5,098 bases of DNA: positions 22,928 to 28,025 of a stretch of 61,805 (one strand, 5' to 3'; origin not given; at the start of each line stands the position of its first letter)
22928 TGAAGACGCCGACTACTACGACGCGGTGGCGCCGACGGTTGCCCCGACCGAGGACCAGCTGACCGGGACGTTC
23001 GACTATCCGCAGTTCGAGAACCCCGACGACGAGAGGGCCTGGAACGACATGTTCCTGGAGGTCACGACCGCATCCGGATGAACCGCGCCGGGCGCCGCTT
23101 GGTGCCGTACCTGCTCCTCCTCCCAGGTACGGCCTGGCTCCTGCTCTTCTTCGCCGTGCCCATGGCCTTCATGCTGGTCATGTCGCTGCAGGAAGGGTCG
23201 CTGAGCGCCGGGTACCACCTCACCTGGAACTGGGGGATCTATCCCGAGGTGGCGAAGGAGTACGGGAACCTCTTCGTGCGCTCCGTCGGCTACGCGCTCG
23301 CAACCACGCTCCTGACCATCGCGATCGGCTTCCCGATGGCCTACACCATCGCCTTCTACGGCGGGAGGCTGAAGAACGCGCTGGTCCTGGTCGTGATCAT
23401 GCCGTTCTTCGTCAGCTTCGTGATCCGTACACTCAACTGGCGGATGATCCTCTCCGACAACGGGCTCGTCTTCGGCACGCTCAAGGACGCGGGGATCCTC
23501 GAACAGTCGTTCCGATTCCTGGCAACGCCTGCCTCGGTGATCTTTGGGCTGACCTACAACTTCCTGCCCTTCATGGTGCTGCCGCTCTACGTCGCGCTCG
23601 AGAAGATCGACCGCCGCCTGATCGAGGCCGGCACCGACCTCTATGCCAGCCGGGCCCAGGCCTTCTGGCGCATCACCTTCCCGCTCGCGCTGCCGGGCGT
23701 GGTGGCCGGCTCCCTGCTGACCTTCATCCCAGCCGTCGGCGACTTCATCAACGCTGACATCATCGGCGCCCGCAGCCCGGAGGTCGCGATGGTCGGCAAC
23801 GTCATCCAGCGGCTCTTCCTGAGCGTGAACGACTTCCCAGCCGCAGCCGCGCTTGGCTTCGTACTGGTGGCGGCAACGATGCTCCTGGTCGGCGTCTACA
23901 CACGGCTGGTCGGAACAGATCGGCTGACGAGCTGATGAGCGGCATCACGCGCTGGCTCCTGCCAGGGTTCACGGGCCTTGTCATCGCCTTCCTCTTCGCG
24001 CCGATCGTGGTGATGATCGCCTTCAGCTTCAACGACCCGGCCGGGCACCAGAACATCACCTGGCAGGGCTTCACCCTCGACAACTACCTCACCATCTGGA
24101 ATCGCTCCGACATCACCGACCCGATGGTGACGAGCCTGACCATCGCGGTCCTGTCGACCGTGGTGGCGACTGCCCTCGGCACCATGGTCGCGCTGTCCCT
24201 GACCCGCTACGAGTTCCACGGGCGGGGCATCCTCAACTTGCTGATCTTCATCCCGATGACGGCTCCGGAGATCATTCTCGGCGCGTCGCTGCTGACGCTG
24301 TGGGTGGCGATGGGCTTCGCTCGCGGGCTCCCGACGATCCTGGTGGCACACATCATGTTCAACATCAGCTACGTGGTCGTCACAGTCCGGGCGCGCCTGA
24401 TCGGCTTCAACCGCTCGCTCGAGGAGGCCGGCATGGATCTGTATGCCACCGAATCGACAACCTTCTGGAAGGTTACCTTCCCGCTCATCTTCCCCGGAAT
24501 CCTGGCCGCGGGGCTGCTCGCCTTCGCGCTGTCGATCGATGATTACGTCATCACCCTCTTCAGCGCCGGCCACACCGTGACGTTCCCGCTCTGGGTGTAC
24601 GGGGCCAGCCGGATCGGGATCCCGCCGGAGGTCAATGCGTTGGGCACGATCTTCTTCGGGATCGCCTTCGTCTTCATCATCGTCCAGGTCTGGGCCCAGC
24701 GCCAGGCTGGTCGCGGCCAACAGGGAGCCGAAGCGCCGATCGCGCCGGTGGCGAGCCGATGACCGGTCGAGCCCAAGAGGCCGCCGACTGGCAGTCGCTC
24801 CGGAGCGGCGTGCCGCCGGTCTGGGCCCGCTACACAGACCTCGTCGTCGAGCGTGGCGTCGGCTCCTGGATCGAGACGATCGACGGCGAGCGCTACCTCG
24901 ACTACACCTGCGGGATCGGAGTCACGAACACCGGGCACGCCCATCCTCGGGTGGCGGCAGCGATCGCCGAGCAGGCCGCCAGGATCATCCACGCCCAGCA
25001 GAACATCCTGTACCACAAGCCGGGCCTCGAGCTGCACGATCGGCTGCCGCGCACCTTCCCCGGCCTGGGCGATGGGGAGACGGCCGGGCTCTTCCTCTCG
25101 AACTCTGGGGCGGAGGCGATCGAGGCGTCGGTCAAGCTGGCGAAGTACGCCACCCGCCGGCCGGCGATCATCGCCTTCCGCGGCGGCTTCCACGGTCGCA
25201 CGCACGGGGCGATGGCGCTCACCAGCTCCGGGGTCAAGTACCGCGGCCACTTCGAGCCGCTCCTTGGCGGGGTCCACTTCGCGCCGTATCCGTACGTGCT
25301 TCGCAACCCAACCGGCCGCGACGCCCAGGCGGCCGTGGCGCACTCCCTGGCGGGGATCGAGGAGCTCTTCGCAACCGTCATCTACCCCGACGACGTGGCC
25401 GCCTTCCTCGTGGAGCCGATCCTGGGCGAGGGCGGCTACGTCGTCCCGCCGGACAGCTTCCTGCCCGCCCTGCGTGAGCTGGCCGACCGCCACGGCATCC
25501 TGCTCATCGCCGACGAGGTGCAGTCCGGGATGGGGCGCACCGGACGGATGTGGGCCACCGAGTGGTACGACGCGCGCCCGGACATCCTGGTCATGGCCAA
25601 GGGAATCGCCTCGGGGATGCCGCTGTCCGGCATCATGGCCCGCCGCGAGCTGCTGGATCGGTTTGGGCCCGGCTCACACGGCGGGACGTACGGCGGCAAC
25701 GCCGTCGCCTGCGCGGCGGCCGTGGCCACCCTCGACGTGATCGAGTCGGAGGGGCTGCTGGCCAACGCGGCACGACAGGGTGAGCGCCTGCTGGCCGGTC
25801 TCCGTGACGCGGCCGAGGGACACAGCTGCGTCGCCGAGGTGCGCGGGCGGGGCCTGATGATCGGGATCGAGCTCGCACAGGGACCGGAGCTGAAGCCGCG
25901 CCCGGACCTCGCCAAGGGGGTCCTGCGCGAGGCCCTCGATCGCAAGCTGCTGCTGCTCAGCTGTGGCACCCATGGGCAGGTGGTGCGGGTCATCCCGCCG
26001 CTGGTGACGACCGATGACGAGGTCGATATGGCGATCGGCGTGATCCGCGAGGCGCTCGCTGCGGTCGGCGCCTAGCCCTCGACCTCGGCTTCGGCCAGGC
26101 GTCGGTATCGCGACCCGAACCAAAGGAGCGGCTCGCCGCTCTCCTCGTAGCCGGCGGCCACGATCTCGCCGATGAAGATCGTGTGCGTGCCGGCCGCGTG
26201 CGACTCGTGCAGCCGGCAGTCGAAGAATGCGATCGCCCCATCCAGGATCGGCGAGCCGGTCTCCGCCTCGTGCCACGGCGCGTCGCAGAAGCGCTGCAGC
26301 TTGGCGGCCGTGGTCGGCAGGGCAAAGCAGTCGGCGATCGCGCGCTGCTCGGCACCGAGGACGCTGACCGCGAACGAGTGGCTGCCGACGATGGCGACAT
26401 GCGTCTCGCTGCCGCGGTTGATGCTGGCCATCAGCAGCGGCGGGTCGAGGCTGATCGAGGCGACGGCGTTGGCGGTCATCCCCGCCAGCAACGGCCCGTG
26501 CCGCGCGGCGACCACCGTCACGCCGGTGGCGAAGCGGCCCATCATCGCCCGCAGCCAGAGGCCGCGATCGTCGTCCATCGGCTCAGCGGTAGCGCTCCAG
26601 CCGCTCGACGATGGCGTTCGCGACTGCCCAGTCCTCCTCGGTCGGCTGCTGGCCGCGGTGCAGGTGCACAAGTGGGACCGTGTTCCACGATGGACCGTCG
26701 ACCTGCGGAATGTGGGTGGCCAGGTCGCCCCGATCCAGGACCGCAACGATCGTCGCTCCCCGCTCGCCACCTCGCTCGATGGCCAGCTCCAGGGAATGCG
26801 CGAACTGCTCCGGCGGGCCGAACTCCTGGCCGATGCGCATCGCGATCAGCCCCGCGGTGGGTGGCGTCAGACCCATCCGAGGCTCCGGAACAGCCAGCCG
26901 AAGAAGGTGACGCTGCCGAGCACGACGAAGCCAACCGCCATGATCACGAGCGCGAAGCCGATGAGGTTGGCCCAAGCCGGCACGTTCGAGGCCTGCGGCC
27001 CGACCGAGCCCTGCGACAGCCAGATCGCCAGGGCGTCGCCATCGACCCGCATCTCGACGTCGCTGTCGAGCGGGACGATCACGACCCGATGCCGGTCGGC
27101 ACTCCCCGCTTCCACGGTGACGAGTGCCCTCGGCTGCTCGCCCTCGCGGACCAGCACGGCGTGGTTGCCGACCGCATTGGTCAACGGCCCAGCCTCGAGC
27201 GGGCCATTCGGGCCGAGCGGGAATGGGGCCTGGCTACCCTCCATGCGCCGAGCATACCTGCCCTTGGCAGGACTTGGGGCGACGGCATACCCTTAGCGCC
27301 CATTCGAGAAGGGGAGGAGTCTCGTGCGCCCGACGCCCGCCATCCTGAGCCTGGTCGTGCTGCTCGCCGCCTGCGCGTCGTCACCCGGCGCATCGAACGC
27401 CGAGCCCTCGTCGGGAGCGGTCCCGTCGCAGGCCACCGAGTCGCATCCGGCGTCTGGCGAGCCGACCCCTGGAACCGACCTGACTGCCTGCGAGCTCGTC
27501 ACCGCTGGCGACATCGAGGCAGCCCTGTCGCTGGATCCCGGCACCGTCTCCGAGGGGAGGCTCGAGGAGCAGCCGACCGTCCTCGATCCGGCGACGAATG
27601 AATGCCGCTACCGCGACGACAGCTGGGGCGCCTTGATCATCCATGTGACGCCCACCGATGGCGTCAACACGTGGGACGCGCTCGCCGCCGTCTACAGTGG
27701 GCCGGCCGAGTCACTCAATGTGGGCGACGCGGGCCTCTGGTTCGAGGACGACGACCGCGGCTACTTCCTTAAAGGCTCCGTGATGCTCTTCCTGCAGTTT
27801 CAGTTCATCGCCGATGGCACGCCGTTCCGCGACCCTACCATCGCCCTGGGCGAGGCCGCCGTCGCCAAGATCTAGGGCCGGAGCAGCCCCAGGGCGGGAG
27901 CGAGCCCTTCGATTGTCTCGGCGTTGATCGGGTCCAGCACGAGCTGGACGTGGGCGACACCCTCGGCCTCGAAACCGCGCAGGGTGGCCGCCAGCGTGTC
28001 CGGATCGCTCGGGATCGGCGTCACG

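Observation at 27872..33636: Five-gene operon: secretion-ATPase-like NTPase + BchI/ChlI-like AAA+ + DUF1232 + helical/VWA protein + F420-type LLM oxidoreductase (a chelatase-like motor with no ChlH/CobN partner)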

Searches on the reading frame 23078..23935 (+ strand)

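Call 13: search_protein_families(library=pfam, proteins=[window:23078-23935:+], max_evalue=0.001)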
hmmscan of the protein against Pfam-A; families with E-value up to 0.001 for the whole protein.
window:23078-23935:+ (285 aa): 1 family
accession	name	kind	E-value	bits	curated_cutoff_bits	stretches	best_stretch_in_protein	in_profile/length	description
PF00528.27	BPD_transp_1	-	5.5e-13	49.5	26.4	1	84-275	5-176/184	Binding-protein-dependent transport system inner membrane component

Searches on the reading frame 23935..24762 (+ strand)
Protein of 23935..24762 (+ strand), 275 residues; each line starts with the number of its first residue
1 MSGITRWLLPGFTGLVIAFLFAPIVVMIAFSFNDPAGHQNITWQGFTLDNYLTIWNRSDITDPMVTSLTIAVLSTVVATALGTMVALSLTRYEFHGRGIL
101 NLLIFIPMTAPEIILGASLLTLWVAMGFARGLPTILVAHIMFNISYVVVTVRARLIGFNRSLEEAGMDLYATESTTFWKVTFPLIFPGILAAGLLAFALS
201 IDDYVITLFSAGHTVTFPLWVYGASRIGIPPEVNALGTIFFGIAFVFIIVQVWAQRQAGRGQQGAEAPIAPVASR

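Call 13: search_protein_families(library=pfam, proteins=[window:23935-24762:+], max_evalue=0.001)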
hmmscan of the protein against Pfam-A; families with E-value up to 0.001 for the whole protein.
window:23935-24762:+ (275 aa): 1 family
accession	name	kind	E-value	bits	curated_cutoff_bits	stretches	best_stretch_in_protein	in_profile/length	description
PF00528.27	BPD_transp_1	-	1.9e-08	34.7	26.4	1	79-249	2-168/184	Binding-protein-dependent transport system inner membrane component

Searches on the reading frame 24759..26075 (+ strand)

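Call 12: search_protein_families(library=pfam, proteins=[window:24759-26075:+], max_evalue=0.001)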
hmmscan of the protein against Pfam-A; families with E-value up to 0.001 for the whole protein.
window:24759-26075:+ (438 aa): 1 family
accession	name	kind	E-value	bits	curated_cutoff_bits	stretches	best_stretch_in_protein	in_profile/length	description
PF00202.27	Aminotran_3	-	1.2e-120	403.3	30.5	1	25-433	8-403/403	Aminotransferase class-III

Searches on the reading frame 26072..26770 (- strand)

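Call 12: search_protein_families(library=pfam, proteins=[window:26072-26770:-], max_evalue=0.001)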
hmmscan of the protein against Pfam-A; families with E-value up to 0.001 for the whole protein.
window:26072-26770:- (232 aa): 1 family
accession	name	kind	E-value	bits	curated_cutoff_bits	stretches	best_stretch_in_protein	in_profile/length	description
PF01613.24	Flavin_Reduct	-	6.2e-43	147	27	1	77-225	1-152/153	Flavin reductase like domain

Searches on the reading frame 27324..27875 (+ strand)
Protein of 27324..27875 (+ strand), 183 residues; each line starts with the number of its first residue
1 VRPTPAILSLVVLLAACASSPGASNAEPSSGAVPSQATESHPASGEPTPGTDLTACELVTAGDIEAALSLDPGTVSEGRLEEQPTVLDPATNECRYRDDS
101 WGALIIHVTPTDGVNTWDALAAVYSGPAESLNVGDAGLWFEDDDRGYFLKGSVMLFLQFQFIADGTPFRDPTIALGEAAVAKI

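Call 12: search_protein_families(library=pfam, proteins=[window:27324-27875:+], max_evalue=0.001)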
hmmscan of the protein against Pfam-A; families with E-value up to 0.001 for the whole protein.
window:27324-27875:+ (183 aa): 1 family
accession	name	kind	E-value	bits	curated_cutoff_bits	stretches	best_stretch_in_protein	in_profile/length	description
PF12079.13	DUF3558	-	0.00014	22.3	34.1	1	12-109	1-93/173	Protein of unknown function (DUF3558)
